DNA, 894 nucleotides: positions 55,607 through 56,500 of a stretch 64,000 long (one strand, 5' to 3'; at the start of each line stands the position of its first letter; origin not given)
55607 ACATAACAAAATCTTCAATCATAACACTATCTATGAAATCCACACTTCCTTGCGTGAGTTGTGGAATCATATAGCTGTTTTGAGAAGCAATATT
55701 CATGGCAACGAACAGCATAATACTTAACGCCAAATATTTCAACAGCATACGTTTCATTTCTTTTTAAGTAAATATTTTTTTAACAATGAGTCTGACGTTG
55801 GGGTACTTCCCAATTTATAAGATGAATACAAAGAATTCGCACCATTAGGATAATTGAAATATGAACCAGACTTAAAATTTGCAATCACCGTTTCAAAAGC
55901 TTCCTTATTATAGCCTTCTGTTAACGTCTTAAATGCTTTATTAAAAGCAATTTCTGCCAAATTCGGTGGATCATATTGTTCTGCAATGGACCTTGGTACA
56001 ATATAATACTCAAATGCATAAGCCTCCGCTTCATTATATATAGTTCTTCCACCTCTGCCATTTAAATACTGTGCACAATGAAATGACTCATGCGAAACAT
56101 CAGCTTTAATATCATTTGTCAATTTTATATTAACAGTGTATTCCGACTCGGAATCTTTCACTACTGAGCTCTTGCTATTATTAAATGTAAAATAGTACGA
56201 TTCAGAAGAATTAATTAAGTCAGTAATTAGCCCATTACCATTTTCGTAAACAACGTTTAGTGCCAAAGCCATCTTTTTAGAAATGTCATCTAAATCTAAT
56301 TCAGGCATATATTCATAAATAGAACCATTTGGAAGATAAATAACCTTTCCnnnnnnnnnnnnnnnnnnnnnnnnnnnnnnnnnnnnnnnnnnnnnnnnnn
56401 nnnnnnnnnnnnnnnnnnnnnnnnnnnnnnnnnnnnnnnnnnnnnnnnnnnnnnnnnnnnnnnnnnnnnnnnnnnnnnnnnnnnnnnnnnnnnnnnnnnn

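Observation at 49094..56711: Co-directional low-GC array: orphan Rhs toxin tip, Rhs fragments and about nine candidate immunity genes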

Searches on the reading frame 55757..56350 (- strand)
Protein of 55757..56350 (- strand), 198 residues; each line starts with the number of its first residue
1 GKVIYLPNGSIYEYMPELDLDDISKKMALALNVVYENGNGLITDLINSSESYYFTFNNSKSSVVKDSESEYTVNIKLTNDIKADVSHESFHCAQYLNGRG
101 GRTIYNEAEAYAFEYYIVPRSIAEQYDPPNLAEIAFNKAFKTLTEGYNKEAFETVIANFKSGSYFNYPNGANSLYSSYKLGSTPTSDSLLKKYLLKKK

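Call 16: find_homologous_proteins(query=window:55757-56350:-, max_evalue=0.001)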
Query window:55757-56350:- (198 aa): 5 proteins with E <= 0.001 among 140 candidates.
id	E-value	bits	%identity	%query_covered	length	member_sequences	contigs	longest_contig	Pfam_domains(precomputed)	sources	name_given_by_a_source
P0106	2.7e-83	296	72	95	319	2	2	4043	-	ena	-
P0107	9.2e-82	291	71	98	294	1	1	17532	-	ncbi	-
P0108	2.4e-59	218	96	55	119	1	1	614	-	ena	-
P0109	8.2e-26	109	92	25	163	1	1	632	-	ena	-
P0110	6.0e-23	100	82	25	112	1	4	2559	-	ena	-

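Call 17: find_encoding_contigs(protein=P0107, flank=10000, max_places=5)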
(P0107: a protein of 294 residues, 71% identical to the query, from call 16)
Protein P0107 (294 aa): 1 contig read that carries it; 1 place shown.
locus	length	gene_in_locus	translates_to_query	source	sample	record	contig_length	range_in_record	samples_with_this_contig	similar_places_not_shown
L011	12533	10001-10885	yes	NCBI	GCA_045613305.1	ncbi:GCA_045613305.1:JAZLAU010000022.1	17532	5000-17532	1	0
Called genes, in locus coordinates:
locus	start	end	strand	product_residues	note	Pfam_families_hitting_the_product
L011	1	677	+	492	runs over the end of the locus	PF01943:Polysacc_synt, PF13440:Polysacc_synt_3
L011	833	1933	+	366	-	PF00480:ROK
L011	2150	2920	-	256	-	PF04973:NMN_transporter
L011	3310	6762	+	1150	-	PF13620:CarboxypepD_reg, PF13715:CarbopepD_reg_2, PF07715:Plug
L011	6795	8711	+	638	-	PF12771:SusD-like_2, PF12741:SusD-like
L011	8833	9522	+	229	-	-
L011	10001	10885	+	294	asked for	-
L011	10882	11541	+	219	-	-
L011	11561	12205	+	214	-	-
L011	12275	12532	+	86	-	?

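Call 31: search_protein_representatives(protein=window:55757-56350:-)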
Query: 198 residues. Proteins with E-value up to 0.001 (for the whole library): 67; up to 1e-10: 9; up to 1e-30: 1. The best 67 are listed.
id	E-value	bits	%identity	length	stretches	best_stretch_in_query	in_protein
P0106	8.6e-84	296.2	74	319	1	1-198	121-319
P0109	2.6e-26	108.8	61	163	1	95-198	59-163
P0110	1.9e-23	99.5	84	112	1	138-198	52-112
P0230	7.5e-21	91.0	41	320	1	8-196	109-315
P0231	7.8e-16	74.7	34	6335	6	7-49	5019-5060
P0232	1.5e-13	67.2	53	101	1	30-115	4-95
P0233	2.3e-12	63.3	37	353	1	21-193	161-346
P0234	1.1e-11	61.2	35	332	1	18-195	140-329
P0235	5.6e-11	58.8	77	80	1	156-198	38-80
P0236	4.7e-10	55.8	37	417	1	20-194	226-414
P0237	1.0e-09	54.7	39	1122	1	14-170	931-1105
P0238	1.1e-09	54.6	35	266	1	13-193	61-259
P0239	1.6e-09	54.0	37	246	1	8-189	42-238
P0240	6.8e-09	52.0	41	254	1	21-121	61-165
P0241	2.3e-08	50.3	37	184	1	29-197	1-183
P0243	2.8e-07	46.8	31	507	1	26-194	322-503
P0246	6.7e-07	45.5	39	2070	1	82-194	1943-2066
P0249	1.1e-06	44.8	33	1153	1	13-192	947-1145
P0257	6.6e-06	42.3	30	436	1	8-193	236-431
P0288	6.0e-04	35.9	31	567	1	8-193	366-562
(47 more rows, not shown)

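Call 32: search_protein_families(library=pfam, max_evalue=0.001, proteins=[P0237, P0249, P0246, P0243, P0288, P0236, P0257])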
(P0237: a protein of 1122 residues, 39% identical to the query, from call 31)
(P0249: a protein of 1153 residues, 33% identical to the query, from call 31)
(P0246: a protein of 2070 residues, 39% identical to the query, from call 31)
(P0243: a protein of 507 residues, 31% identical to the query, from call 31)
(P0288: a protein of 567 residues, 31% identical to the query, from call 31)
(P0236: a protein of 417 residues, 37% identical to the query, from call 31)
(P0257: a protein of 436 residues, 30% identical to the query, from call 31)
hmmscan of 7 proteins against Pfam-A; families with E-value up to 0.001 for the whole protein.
P0237 (1122 aa): 2 families
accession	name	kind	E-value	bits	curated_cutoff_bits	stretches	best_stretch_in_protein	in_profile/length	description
PF20041.5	DUF6443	-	2.4e-20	73.6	27.8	1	33-161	7-135/137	Domain of unknown function (DUF6443)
PF05593.20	RHS_repeat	-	0.00024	21.9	22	0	520-557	1-34/38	RHS Repeat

P0249 (1153 aa): 2 families
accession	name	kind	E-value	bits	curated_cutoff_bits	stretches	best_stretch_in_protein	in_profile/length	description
PF20041.5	DUF6443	-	1.6e-20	74.2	27.8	1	47-147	29-136/137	Domain of unknown function (DUF6443)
PF05593.20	RHS_repeat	-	9.7e-10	39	22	0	502-529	1-29/38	RHS Repeat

P0246 (2070 aa): 2 families
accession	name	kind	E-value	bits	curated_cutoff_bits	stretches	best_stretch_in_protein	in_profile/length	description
PF20041.5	DUF6443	-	1.3e-08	35.6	27.8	1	967-1083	16-132/137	Domain of unknown function (DUF6443)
PF05593.20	RHS_repeat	-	3.5e-07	30.9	22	1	911-938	8-35/38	RHS Repeat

P0243 (507 aa): 0 families

P0288 (567 aa): 1 family
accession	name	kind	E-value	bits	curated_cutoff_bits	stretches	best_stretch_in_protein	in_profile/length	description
PF14891.12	Peptidase_M91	-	0.00098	19.9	25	0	379-463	8-110/176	Effector protein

P0236 (417 aa): 0 families

P0257 (436 aa): 0 families

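Call 36: find_encoding_contigs(protein=P0237, flank=6000, max_places=3)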
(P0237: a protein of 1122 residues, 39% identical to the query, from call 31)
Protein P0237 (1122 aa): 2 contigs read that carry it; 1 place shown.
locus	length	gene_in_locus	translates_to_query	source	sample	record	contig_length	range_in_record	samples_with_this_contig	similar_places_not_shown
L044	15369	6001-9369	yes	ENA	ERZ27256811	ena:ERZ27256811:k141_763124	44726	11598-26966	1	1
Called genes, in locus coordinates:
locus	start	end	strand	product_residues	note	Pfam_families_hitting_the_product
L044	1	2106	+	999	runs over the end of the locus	PF25275:Golvesin_C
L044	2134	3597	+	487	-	PF00535:Glycos_transf_2, PF10111:Glyco_tranf_2_2 (weak)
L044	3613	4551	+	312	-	PF16269:DUF4922, PF26216:GDPGP1_C (weak)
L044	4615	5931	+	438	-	PF08486:SpoIID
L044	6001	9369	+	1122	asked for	PF20041:DUF6443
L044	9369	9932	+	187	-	-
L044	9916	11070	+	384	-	-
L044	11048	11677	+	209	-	-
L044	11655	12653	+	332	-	-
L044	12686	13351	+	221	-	-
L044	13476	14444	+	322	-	-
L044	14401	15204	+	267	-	-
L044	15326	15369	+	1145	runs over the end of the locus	-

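Call 37: find_encoding_contigs(protein=P0249, flank=6000, max_places=3)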
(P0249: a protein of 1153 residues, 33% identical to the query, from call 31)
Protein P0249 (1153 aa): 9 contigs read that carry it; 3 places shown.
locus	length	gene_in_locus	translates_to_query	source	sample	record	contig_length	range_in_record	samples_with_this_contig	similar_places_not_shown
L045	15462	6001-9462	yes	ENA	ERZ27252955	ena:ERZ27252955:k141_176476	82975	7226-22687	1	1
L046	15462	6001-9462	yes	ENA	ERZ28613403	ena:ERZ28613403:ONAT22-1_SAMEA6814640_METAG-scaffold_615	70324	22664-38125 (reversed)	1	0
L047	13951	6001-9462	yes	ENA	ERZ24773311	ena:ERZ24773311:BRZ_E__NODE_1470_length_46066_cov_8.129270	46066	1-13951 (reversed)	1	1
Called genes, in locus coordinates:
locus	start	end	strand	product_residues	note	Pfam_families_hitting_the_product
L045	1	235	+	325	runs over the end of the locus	PF00365:PFK, PF01513:NAD_kinase (weak)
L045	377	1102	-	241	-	PF11967:RecO_N, PF02565:RecO_C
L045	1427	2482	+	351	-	-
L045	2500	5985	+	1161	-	PF05593:RHS_repeat (faint)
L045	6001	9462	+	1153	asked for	PF20041:DUF6443, PF05593:RHS_repeat (faint)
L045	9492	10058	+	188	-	-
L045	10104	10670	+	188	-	-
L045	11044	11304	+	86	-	PF01649:Ribosomal_S20p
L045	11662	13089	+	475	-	PF16371:MetallophosN, PF00149:Metallophos (weak), PF16370:MetallophosC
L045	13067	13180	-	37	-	-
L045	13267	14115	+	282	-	PF00005:ABC_tran, PF13304:AAA_21 (faint)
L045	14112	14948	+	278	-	-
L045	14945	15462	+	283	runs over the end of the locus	-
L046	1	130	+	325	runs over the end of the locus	PF00365:PFK, PF01513:NAD_kinase (weak)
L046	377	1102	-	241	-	PF11967:RecO_N, PF02565:RecO_C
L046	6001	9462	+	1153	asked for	PF20041:DUF6443, PF05593:RHS_repeat (faint)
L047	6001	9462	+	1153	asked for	PF20041:DUF6443, PF05593:RHS_repeat (faint)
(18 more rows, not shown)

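Call 44: predict_structure(alignment_id=A1)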
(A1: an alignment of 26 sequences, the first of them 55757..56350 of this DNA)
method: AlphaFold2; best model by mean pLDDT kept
length: 198 residues; sequences in the alignment: 26
mean_pLDDT: 89.4   pTM: 0.88
mean pLDDT of the five models: 89.4, 88.7, 88.5, 87.9, 87.4
residues with pLDDT >= 90: 133; 70-90: 52; 50-70: 13; < 50: 0
segments of 3 or more residues with pLDDT < 50: none
pLDDT, mean of each block of 10 residues (from residue 1): 87 80 94 95 95 90 83 92 96 95 96 94 76 93 94 95 73 83 94 83
secondary structure, 60 per line:
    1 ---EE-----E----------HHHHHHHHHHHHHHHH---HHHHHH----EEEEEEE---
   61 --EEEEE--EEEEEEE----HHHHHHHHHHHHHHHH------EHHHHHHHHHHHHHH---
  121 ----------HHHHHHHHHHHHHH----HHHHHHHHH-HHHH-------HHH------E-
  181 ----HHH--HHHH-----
elements in order: H22-37 H41-46 E51-57 E63-67 E70-76 H81-96 H104-117 H131-144 H149-157 H159-162 H190-193

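Call 48: fold_search(model_id=the predicted structure, library=pdb)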
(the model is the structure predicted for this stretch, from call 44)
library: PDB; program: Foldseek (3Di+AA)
matches with E <= 10: 148; with E <= 0.001: 0
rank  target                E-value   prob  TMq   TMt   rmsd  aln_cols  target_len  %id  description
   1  4ger_A                1.9e-02  0.91  0.43  0.31  12.3       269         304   12  Crystal structure of Gentlyase, the neutral metalloprotease of Paenibacillus polymyxa (released 2013-01-02)
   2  3nqx                  7.7e-02  0.72  0.42  0.30   9.2       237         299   11  Crystal structure of vibriolysin MCP-02 mature enzyme, a zinc metalloprotease from M4 family (released 2010-10-06)
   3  7xyo_A                9.8e-02  0.60  0.37  0.17  14.0       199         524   12  Crystal Structure of a M61 aminopeptidase family member from Myxococcus fulvus (released 2023-06-07)
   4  7uaf_D                9.8e-02  0.57  0.27  0.12   5.9       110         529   14  Human meprin alpha inhibitory complex with compound 10d (N~3~,N~3~-bis[(2H-1,3-benzodioxol-5-yl)methyl]-N-hydroxy-beta (released 2022-11-02)
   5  5tvg_G                1.5e-01  0.09  0.16  0.10  16.1       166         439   10  Crystal structure of an alpha,alpha-trehalose-phosphate synthase (UDP-forming) from Burkholderia vietnamiensis (released 2016-11-16)
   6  7uaf_C                1.7e-01  0.60  0.29  0.13   5.2       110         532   14  Human meprin alpha inhibitory complex with compound 10d (N~3~,N~3~-bis[(2H-1,3-benzodioxol-5-yl)methyl]-N-hydroxy-beta (released 2022-11-02)
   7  1bqb                  1.7e-01  0.57  0.37  0.27   8.8       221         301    8  AUREOLYSIN, STAPHYLOCOCCUS AUREUS METALLOPROTEINASE (released 1999-01-13)
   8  7uai_C                2.0e-01  0.20  0.29  0.14  12.1       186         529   11  Meprin alpha helix in complex with fetuin-B (released 2022-11-02)
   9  8cr7_A                2.2e-01  0.33  0.37  0.26   8.9       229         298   10  Crystal structure of recombinant LasB from Pseudomonas aeruginosa PA7 (released 2023-07-05)
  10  7xa7_A                2.5e-01  0.16  0.30  0.13  16.7       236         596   12  Crystal structure of SARS-CoV-2 receptor-binding domain in complex with intermediate horseshoe bat ACE2 (released 2022-12-21)
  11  9fqd                  4.3e-01  0.35  0.43  0.31  10.3       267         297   12  Pseudomonas aeruginosa Elastase in complex with a phosphonate based inhibitor (R-configured) (released 2025-06-25)
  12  7fdk_A                4.3e-01  0.11  0.27  0.12  17.5       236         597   11  SARS-COV-2 Spike RBDMACSp36 binding to mACE2 (released 2021-08-25)
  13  6ya1                  4.5e-01  0.21  0.36  0.24  10.7       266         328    9  Zinc metalloprotease ProA (released 2021-02-03)
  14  3lqb                  5.4e-01  0.18  0.28  0.28   8.9       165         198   13  Crystal structure of the hatching enzyme ZHE1 from the zebrafish Danio rerio (released 2010-09-08)
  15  1uqu_B                5.7e-01  0.03  0.14  0.08  17.2       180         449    9  Trehalose-6-phosphate from E. coli bound with UDP-glucose. (released 2003-11-13)
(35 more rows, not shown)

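Call 60: find_related_loci(query=A4, collection=metagenome_contigs, flank=8000)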
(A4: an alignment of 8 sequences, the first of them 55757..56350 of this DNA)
Query A4 (198 aa) in metagenome_contigs; peptide patterns used: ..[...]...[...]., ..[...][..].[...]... (x = any residue, [..] = any of these).
600 stretches matched a pattern (row limit reached: there are more); 90 encode a relative of the query (tblastn E <= 1e-3); the best 80 are kept; 80 distinct loci.
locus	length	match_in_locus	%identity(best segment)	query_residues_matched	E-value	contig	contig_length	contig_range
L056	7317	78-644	72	1-188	5e-85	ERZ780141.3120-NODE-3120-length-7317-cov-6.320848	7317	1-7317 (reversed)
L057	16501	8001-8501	33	21-180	2e-17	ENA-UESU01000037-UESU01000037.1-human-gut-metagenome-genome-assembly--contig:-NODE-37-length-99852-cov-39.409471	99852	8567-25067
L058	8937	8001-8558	27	31-198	1e-15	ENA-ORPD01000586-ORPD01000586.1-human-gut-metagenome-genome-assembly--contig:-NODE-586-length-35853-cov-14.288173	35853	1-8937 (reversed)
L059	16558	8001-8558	27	31-198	1e-15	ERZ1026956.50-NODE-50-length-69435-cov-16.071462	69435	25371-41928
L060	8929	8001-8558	27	31-198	1e-15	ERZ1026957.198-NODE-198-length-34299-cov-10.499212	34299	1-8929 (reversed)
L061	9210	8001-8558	28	31-198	8e-15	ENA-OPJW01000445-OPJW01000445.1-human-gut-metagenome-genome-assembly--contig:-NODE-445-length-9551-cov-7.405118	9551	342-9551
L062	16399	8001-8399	31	75-198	1e-13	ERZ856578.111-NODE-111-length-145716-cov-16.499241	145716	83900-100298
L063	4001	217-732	37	30-197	8e-14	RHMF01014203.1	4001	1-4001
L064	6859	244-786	28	27-194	4e-13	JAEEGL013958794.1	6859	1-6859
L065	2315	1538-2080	28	27-194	4e-13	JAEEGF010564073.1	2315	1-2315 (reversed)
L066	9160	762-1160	31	75-198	6e-13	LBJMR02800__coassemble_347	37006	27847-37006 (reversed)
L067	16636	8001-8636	28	1-193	8e-13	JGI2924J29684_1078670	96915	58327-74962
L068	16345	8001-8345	33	75-180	9e-13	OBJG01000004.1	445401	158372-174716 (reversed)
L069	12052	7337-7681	32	75-180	1e-12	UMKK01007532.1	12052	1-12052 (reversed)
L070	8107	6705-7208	32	21-168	6e-12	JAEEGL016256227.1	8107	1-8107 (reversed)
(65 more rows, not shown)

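Call 68: search_protein_families(library=pfam, alignment_id=A1, max_evalue=0.01)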
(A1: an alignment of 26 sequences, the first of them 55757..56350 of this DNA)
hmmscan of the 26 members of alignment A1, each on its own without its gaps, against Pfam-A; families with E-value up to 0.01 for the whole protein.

A. member 1, window:55757-56350:- (198 aa): 1 family
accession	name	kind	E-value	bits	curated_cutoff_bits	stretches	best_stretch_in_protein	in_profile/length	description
PF13702.11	Lysozyme_like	-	0.002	18.2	25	1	18-79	15-78/165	Lysozyme-like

B. families by the number of members that match (of 26 scanned): 6 families
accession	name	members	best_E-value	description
PF14891.12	Peptidase_M91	7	1.7e-06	Effector protein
PF20041.5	DUF6443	3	1.6e-20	Domain of unknown function (DUF6443)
PF05593.20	RHS_repeat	3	9.7e-10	RHS Repeat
PF03527.20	RHS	1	0.0016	RHS protein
PF13702.11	Lysozyme_like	1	0.002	Lysozyme-like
PF20573.4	DUF6782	1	0.0057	Putative metallopeptidase family (DUF6782)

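Call 76: search_protein_families(library=pfam, max_evalue=0.01, proteins=[L045:1427-2482:+, L045:2500-5985:+, L045:6001-9462:+])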
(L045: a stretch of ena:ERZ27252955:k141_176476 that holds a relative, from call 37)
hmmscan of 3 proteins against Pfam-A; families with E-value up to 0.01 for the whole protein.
L045:1427-2482:+ (351 aa): 0 families

L045:2500-5985:+ (1161 aa): 1 family
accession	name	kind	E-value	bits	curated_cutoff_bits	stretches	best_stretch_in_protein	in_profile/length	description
PF05593.20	RHS_repeat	-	1.6e-05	25.6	22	1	925-954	9-38/38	RHS Repeat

L045:6001-9462:+ (1153 aa): 2 families
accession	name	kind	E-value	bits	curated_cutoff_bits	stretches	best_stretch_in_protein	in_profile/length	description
PF20041.5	DUF6443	-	1.6e-20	74.2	27.8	1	47-147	29-136/137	Domain of unknown function (DUF6443)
PF05593.20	RHS_repeat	-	9.7e-10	39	22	1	502-529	1-29/38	RHS Repeat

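Call 77: search_protein_families(library=ncbifam, max_evalue=0.01, proteins=[L045:1427-2482:+, L045:2500-5985:+, L045:6001-9462:+])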
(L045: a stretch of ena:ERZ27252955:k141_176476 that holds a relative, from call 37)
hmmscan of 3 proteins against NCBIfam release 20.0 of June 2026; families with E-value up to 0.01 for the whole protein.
L045:1427-2482:+ (351 aa): 0 families

L045:2500-5985:+ (1161 aa): 1 family
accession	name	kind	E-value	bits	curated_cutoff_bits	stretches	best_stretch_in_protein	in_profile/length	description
TIGR01643.1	YD_repeat_2x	repeat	4.2e-06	27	15.8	0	925-956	9-40/42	YD repeat-containing protein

L045:6001-9462:+ (1153 aa): 1 family
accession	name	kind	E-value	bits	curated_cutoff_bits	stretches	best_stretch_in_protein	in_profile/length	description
TIGR03696.1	Rhs_assc_core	domain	3e-14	53.3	32.5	1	862-938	1-75/76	RHS repeat-associated core domain-containing protein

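Call 101: search_solved_structures(query=A4, max_evalue=1)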
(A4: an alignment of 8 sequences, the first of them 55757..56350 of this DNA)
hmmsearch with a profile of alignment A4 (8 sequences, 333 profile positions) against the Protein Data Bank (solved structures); distinct sequences matched with E-value up to 1: 20.
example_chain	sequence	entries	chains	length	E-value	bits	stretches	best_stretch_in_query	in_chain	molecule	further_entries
9on3_A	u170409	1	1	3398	3.7e-16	62.3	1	20-125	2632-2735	SGS4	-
6suq_A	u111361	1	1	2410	5.8e-10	42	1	18-140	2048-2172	TcdB2,TccC3,Genome polyprotein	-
6sup_A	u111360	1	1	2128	9.2e-10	41.3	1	18-127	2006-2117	TcdB2,TccC3,Cell division control protein 42 homolog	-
6h6e_F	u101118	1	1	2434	1.5e-09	40.6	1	18-130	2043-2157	TcdB2,TccC3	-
6suf_F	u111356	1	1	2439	1.5e-09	40.6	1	18-130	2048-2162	TcdB2,TccC3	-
6h6g_A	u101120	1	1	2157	6.3e-09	38.6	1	18-124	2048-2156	TcdB2,TccC3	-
4o9x_A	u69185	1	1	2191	6.4e-09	38.5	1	18-124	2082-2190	TcdB2, TccC3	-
9c4k_Q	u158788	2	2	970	9.9e-09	37.9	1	35-125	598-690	Toxin subunit YenC2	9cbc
4igl_B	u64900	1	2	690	1.3e-08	37.6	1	35-125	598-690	YenC2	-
6h6f_F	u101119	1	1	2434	3.4e-08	36.2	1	18-130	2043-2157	TcdB2,TccC3,TccC3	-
6sue_F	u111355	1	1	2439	3.4e-08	36.2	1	18-130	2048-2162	TcdB2,TccC3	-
5kis_B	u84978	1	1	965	1.9e-07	33.7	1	20-129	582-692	RHS2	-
6l7i_G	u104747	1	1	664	3.4e-07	32.9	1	17-124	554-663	TccC2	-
8h8a_A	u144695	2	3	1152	2.4e-06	30.1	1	8-124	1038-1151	Putative Rhs-family protein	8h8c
7q97_A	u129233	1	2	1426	9.5e-06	28.1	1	17-128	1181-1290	Rhs family protein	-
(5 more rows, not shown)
